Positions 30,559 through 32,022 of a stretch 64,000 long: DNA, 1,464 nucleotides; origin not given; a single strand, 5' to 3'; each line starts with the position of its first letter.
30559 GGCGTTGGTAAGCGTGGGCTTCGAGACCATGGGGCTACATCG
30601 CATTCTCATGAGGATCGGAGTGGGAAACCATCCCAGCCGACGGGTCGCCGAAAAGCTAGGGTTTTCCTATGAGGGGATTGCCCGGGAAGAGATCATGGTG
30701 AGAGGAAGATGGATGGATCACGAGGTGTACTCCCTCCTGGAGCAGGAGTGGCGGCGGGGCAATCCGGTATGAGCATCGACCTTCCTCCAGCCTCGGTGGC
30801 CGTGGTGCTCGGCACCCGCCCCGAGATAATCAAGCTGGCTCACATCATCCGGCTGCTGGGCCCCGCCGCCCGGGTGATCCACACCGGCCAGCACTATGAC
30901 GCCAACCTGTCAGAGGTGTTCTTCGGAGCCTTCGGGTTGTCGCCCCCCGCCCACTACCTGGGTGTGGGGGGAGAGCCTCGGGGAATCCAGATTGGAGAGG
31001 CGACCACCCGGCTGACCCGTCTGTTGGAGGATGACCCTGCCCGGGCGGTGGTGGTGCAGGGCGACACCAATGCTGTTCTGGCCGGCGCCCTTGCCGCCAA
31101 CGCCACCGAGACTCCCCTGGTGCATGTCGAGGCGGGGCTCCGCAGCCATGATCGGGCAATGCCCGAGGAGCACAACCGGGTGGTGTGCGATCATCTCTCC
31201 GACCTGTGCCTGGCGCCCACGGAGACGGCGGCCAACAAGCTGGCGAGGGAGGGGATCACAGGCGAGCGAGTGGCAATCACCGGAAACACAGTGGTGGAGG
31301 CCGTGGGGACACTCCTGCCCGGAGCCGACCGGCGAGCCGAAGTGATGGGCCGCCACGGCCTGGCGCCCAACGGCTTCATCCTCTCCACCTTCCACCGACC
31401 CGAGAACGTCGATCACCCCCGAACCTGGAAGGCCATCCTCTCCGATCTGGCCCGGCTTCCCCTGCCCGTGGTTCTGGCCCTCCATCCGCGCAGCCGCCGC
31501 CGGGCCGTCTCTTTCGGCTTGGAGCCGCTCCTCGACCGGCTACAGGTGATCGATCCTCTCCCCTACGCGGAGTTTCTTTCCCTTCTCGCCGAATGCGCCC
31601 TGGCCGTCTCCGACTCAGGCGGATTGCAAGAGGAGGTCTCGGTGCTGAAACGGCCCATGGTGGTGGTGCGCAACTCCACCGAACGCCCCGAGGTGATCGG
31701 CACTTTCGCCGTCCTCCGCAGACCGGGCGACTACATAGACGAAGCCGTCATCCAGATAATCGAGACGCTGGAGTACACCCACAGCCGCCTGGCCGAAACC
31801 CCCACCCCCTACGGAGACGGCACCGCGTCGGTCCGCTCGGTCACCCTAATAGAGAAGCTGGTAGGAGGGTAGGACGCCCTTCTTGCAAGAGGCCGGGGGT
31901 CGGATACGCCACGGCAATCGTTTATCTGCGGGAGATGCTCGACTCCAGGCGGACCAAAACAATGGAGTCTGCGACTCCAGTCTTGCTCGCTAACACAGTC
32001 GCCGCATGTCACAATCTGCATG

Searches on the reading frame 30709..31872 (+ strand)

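Call 40: search_protein_families(library=pfam, proteins=[window:30709-31872:+], max_evalue=0.00001)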
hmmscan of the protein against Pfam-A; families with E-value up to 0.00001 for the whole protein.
window:30709-31872:+ (387 aa): 2 families
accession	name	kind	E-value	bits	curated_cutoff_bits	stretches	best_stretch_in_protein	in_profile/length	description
PF02350.25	Epimerase_2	-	2.2e-82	277.2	30.6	1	54-381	11-346/347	UDP-N-acetylglucosamine 2-epimerase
PF13579.12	Glyco_trans_4_4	-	8e-07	30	29.7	1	78-193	39-157/158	Glycosyl transferase 4-like domain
